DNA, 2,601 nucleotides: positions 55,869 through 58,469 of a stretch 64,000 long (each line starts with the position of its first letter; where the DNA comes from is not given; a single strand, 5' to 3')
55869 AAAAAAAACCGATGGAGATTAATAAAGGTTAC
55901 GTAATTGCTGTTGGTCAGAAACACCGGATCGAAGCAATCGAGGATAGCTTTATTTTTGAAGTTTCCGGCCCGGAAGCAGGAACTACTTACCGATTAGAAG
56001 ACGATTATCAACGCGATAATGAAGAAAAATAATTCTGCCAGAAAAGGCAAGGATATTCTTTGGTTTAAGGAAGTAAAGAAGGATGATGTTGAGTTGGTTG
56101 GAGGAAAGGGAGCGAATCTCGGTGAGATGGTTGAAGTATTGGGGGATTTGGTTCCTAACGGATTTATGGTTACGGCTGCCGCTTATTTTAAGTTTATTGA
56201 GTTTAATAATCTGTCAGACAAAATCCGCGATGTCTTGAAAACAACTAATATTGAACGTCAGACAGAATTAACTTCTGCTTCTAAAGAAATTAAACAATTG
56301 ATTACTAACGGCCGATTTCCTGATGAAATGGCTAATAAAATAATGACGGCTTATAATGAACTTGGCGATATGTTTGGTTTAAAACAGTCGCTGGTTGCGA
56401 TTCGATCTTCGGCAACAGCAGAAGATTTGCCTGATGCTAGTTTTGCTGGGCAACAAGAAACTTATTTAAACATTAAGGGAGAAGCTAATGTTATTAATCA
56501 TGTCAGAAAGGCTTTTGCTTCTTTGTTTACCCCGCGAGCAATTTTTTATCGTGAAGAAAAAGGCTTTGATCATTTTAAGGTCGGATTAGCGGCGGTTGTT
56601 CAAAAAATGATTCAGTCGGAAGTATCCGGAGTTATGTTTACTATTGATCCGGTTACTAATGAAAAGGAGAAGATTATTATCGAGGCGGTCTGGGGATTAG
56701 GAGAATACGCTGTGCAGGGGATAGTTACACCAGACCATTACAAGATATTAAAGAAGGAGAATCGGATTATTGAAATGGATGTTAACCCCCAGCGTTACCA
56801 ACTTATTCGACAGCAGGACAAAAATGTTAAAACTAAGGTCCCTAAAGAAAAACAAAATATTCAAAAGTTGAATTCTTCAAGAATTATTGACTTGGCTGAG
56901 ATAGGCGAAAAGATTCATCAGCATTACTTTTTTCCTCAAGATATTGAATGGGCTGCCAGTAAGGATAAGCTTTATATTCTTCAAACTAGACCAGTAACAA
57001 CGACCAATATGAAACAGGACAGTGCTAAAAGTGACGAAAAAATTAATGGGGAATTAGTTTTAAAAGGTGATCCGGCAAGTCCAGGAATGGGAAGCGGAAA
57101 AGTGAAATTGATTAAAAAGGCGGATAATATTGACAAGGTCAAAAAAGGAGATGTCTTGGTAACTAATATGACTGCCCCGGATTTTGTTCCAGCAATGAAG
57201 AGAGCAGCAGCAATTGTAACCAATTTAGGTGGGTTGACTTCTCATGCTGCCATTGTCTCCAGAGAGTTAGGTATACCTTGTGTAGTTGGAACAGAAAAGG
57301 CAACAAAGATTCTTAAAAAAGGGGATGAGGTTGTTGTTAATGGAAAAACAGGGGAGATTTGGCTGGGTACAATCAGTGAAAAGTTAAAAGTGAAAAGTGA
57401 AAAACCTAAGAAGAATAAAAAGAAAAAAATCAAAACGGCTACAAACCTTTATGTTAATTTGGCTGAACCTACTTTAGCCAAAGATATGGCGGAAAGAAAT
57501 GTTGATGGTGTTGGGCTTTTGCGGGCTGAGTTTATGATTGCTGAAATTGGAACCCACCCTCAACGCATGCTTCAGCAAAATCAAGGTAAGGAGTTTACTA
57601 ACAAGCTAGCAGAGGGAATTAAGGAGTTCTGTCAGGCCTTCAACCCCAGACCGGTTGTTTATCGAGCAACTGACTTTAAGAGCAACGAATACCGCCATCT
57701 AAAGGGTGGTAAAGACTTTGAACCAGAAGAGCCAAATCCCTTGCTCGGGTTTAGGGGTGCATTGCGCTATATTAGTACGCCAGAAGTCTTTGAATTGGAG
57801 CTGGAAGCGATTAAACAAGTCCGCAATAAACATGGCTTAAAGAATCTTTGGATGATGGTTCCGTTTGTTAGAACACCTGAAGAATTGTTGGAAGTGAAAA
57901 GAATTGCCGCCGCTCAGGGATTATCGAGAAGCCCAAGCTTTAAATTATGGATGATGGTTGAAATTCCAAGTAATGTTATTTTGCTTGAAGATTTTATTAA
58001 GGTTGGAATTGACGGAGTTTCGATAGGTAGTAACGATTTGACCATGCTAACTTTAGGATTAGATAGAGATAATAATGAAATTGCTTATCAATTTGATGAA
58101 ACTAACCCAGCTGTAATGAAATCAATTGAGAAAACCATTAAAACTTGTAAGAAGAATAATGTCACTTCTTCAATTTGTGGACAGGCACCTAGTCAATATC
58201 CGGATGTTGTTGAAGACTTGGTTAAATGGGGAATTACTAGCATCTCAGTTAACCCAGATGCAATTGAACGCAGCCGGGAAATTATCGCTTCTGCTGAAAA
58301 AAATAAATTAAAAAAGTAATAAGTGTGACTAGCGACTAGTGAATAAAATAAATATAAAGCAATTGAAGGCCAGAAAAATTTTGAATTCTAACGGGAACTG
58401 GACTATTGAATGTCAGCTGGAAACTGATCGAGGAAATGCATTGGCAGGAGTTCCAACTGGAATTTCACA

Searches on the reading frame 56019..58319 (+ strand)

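Call 8: search_protein_families(library=ncbifam, proteins=[window:56019-58319:+], max_evalue=0.001)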
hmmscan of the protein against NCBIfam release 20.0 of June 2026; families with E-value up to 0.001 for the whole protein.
window:56019-58319:+ (766 aa): 27 families (the best 25 are shown)
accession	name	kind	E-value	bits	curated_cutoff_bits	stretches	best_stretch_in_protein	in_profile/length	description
NF005057.0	PRK06464.1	equivalog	2.5e-292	971.7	598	1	11-764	5-793/798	phosphoenolpyruvate synthase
TIGR01418.1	PEP_synth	equivalog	2.3e-281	935.7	739.75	1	13-761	2-784/784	pyruvate, water dikinase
NF004878.0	PRK06241.1-3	subfamily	5.2e-121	405.3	945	2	11-328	3-313/891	phosphoenolpyruvate synthase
NF004877.0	PRK06241.1-2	subfamily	7.4e-112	375.2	866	2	13-329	5-315/869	phosphoenolpyruvate synthase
NF041857.1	RIF_Ptrans_rph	equivalog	5.4e-107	359.2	999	2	13-329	3-313/864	rifamycin-inactivating phosphotransferase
NF004879.0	PRK06241.1-4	equivalog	1.1e-105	354.7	976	2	13-330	5-316/868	phosphoenolpyruvate synthase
NF004881.0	PRK06241.2-2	equivalog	2.5e-92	310.6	883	2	18-331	10-315/898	phosphoenolpyruvate synthase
NF052631.1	prodigiosin_PigC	equivalog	4.8e-90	302.7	1300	2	20-340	9-311/883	prodigiosin ligase PigC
NF052632.1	undecylprod_RedH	equivalog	2.8e-85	287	1350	2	16-337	6-304/880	undecylprodigiosin ligase RedH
NF004880.0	PRK06241.2-1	equivalog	2.6e-83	280.4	972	3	11-243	2-223/837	phosphoenolpyruvate synthase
NF000283.1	RPH_KJ151292.1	equivalog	1e-77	262.2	1700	2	14-329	7-316/865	rifamycin-inactivating phosphotransferase Rph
NF004883.0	PRK06241.2-4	equivalog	2e-67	228.1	1063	2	26-336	31-337/928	phosphoenolpyruvate synthase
TIGR01828.1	pyru_phos_dikin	equivalog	2.8e-50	171.2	843.45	4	341-509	381-563/865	pyruvate, phosphate dikinase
TIGR01417.1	PTS_I_fam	equivalog_domain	1.1e-49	169.3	341.7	1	397-765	176-545/565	phosphoenolpyruvate--protein phosphotransferase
NF004882.0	PRK06241.2-3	equivalog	1.7e-45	155.5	850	2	17-333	2-283/827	phosphoenolpyruvate synthase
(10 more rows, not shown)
